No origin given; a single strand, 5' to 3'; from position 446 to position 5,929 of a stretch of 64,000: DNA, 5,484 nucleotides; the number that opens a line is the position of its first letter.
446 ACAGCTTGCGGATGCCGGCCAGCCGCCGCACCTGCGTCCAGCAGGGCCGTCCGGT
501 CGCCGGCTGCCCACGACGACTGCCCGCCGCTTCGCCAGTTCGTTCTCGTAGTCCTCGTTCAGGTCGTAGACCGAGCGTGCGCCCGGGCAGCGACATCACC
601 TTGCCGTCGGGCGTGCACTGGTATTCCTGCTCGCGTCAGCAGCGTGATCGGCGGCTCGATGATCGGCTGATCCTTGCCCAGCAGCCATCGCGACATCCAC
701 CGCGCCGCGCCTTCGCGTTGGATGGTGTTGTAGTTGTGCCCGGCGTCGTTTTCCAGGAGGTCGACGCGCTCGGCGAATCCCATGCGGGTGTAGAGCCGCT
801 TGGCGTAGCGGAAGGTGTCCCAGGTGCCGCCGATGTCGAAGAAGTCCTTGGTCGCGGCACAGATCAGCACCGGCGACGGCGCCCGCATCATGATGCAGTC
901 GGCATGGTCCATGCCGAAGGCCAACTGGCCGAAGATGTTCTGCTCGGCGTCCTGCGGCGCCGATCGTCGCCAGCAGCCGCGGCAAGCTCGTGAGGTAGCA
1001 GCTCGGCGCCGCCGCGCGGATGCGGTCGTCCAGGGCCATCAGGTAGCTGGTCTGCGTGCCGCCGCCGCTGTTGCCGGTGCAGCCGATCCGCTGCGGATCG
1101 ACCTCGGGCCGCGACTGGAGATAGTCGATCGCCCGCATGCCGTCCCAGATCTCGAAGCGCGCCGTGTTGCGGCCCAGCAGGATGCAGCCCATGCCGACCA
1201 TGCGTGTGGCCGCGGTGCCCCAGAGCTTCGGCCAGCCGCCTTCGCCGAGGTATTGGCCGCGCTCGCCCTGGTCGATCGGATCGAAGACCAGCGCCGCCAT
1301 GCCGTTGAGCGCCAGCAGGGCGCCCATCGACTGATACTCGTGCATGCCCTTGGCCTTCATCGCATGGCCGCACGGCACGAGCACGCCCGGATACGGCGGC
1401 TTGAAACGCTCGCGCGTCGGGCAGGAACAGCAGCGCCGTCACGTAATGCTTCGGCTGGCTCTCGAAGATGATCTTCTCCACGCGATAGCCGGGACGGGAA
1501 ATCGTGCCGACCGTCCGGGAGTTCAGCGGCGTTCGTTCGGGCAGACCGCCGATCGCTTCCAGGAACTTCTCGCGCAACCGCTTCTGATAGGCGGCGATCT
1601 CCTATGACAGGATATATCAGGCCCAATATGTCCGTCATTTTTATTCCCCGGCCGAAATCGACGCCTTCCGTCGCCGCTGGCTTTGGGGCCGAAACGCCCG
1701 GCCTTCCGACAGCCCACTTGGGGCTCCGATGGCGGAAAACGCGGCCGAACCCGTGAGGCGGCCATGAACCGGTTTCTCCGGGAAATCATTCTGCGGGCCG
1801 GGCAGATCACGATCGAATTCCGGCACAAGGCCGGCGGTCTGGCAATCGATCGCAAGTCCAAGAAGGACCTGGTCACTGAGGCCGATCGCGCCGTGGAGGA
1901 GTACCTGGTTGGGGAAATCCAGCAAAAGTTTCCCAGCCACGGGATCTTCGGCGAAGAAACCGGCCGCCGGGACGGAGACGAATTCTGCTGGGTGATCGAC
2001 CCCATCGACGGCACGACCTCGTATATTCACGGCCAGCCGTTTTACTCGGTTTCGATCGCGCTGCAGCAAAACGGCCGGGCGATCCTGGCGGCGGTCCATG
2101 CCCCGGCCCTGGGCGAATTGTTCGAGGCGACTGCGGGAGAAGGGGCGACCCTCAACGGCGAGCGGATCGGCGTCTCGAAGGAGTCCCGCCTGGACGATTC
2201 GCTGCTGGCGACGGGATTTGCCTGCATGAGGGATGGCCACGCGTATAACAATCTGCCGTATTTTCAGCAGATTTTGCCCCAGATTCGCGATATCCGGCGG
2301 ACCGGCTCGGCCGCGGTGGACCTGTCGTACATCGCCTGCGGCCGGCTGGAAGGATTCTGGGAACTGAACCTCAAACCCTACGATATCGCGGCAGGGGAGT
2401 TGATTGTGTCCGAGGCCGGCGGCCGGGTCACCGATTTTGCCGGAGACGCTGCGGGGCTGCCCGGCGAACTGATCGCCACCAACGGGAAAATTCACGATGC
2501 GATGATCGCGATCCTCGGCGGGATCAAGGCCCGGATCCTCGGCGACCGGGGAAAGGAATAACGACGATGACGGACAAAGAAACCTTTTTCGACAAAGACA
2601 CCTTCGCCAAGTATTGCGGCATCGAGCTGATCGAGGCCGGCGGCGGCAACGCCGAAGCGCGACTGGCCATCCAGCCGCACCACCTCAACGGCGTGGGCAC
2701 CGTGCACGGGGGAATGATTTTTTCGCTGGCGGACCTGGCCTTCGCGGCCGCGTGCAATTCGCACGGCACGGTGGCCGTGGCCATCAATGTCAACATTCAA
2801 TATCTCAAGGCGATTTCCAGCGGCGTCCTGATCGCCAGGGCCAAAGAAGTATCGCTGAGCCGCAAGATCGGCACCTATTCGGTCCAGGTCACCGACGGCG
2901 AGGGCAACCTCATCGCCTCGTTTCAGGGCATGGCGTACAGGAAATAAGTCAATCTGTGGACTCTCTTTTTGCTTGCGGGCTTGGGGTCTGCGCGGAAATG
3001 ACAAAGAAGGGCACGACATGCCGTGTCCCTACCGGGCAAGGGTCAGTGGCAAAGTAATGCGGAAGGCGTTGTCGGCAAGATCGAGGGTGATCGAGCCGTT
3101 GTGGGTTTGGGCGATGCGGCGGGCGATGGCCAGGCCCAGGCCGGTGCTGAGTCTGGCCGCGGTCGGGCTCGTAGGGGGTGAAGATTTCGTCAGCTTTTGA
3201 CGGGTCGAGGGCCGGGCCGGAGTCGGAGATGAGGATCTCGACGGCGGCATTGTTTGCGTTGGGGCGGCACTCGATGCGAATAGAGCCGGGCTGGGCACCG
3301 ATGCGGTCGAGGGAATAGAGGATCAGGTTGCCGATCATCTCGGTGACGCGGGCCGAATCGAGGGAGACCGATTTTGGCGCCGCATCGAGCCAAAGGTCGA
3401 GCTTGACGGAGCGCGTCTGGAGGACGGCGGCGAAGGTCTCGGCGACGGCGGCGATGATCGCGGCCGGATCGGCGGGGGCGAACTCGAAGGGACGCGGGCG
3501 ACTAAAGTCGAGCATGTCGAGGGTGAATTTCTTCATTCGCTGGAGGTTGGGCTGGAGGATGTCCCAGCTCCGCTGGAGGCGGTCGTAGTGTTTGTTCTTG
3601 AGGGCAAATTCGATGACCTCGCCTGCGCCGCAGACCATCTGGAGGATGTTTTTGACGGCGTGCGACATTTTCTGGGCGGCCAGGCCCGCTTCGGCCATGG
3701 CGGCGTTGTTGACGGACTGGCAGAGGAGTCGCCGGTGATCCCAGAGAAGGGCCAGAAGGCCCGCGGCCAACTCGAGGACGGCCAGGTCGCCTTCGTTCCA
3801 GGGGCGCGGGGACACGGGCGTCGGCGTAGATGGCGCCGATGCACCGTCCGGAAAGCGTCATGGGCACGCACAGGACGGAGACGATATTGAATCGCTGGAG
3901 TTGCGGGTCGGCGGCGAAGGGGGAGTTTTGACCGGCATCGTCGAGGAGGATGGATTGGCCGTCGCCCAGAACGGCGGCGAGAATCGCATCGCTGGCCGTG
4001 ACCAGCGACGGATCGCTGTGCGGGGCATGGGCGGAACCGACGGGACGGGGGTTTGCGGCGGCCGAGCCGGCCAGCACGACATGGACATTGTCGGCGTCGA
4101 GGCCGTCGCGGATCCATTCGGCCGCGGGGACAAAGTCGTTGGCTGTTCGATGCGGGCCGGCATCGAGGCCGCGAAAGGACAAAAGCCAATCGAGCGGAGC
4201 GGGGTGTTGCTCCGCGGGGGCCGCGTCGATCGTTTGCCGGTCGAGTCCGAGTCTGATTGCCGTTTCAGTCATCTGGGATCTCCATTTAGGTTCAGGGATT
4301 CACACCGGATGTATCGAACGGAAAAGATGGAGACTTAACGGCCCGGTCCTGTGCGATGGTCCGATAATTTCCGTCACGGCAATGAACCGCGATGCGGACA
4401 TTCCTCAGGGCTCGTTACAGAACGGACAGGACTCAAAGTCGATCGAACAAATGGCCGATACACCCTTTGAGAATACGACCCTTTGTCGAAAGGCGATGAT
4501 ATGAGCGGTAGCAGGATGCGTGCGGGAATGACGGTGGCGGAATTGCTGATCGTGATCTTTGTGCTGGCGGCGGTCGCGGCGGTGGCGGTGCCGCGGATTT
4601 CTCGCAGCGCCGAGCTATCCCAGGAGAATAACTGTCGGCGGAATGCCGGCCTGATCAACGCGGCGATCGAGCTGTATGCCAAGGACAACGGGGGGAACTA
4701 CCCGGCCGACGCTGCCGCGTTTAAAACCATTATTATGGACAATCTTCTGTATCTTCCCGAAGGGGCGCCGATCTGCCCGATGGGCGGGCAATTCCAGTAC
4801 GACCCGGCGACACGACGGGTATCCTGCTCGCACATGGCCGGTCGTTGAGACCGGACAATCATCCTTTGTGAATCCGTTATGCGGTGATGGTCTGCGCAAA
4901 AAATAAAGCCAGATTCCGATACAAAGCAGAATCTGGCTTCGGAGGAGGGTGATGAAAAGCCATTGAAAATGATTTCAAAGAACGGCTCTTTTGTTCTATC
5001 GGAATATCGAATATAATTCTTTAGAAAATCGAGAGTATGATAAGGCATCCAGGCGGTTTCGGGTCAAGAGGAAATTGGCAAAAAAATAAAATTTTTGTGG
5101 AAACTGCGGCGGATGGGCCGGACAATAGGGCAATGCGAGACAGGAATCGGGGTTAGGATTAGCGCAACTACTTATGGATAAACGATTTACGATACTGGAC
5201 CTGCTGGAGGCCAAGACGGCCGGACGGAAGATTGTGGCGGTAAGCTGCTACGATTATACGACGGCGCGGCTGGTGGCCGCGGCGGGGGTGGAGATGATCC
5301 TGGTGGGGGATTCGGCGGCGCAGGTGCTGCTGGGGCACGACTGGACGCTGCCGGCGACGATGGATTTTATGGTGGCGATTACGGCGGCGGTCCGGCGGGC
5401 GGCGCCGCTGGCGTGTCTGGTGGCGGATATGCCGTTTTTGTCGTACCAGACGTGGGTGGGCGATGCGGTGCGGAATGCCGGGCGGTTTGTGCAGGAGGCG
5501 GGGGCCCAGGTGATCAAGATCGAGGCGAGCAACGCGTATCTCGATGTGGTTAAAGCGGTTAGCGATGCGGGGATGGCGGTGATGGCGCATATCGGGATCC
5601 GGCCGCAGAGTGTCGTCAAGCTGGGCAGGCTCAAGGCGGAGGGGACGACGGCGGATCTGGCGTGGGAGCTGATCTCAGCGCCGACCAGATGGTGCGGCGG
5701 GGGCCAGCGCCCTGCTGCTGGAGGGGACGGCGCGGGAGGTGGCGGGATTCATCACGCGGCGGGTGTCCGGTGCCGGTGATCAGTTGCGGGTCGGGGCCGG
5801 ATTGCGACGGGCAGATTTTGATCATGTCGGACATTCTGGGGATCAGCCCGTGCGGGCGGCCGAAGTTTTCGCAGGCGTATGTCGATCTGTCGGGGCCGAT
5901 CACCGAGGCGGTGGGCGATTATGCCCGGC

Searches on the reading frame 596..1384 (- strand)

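Call 60: search_protein_families(library=pfam, proteins=[window:596-1384:-], max_evalue=0.001)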
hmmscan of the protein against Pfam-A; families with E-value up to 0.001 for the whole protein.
window:596-1384:- (262 aa): 2 families
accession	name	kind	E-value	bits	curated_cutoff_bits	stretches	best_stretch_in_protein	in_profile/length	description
PF05448.18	AXE1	-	3.5e-05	23.2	21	1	81-137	159-216/321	Acetyl xylan esterase (AXE1)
PF00326.27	Peptidase_S9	-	0.00014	21.9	22.6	1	78-125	44-92/213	Prolyl oligopeptidase family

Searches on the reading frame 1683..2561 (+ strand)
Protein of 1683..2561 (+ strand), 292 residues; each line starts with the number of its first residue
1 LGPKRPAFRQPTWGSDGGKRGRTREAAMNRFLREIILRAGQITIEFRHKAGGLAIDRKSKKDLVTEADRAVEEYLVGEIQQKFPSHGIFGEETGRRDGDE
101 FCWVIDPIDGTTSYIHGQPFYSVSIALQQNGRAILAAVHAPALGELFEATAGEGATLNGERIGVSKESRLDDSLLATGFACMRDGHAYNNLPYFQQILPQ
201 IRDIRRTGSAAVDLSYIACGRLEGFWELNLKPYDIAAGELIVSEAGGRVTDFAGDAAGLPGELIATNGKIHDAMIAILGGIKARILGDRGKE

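Call 60: search_protein_families(library=pfam, proteins=[window:1683-2561:+], max_evalue=0.001)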
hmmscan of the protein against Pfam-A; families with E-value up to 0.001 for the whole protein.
window:1683-2561:+ (292 aa): 1 family
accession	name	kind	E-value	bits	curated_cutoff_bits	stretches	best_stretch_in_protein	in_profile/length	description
PF00459.30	Inositol_P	-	2.9e-65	220.9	27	1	33-276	10-264/271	Inositol monophosphatase family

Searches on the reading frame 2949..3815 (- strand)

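Call 60: search_protein_families(library=pfam, proteins=[window:2949-3815:-], max_evalue=0.001)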
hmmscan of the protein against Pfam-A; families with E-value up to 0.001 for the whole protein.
window:2949-3815:- (288 aa): 1 family
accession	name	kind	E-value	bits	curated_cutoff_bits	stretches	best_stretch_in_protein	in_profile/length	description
PF02518.31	HATPase_c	-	9.1e-06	26.5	26.4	1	153-221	2-64/111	Histidine kinase-, DNA gyrase B-, and HSP90-like ATPase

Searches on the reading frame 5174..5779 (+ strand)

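Call 60: search_protein_families(library=pfam, proteins=[window:5174-5779:+], max_evalue=0.001)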
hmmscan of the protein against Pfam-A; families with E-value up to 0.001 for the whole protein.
window:5174-5779:+ (201 aa): 1 family
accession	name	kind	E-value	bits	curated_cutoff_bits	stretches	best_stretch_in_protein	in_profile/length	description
PF02548.21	Pantoate_transf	-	2.8e-53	181.4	28.7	1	5-168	2-165/259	Ketopantoate hydroxymethyltransferase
